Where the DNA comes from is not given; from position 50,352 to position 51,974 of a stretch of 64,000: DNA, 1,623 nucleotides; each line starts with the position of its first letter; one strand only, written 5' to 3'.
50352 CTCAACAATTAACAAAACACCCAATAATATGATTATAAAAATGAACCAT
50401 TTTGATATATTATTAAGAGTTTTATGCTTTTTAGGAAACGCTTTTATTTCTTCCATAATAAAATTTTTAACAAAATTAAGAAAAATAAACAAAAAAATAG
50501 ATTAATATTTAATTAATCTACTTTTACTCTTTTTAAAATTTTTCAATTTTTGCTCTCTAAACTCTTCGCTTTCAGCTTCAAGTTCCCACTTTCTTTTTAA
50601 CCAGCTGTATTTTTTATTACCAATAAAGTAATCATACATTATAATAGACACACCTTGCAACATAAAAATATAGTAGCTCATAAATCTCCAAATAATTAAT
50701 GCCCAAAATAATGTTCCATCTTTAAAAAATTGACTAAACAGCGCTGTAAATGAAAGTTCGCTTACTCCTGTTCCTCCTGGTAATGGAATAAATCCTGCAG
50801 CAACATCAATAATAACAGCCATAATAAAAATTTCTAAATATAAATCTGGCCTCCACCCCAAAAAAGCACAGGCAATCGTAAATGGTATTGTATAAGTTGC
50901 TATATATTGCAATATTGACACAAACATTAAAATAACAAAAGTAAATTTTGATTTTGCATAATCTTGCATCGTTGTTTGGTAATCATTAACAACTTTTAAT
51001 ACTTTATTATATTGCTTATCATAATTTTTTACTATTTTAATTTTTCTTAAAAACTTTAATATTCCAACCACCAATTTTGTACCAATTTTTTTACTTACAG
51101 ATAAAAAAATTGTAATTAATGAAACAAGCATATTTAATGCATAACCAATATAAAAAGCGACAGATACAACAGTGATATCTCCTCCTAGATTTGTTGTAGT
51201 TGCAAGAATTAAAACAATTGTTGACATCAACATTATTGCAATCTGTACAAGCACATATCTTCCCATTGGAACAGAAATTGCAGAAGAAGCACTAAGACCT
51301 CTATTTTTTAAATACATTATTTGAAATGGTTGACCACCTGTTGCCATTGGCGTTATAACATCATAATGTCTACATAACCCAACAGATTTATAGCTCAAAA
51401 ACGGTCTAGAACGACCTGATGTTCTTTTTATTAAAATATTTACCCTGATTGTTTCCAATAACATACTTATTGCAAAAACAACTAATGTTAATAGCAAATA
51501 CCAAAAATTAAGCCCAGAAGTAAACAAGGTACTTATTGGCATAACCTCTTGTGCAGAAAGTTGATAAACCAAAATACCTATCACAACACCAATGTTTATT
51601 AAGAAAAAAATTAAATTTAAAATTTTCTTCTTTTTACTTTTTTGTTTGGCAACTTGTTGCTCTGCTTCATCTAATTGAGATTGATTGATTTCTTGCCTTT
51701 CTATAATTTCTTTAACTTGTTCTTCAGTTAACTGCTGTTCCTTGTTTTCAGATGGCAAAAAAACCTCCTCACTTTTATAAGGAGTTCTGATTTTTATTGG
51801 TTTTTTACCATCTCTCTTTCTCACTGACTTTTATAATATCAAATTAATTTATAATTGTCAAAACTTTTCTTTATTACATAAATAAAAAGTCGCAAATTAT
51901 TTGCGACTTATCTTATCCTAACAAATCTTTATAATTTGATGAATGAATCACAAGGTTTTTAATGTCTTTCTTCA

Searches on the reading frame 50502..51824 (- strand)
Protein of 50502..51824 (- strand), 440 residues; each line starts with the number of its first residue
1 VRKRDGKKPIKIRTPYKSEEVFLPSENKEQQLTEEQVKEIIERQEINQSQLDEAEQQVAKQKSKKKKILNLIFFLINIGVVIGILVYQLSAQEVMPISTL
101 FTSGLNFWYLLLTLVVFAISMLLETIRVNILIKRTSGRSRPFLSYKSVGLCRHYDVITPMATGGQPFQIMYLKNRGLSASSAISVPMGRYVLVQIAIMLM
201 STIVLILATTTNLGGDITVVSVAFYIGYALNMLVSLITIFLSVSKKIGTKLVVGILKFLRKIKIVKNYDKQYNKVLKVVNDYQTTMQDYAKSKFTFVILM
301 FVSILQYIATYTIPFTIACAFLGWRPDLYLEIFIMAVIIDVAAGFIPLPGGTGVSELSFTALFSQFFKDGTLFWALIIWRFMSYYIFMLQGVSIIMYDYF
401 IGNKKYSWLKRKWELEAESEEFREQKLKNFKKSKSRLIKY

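Call 10: search_protein_families(library=ncbifam, proteins=[window:50502-51824:-], max_evalue=0.00001)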
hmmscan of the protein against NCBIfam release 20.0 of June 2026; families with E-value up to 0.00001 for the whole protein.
window:50502-51824:- (440 aa): 2 families
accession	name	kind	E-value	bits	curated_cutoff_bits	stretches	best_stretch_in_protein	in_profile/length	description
TIGR00374.1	TIGR00374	subfamily_domain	2.3e-24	86.4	43.2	1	104-397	26-312/323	flippase-like domain-containing protein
NF053789.1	GlcN_PG_flip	equivalog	1e-09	38.2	320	1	74-396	6-315/327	glucosaminyl phosphatidylglycerol flippase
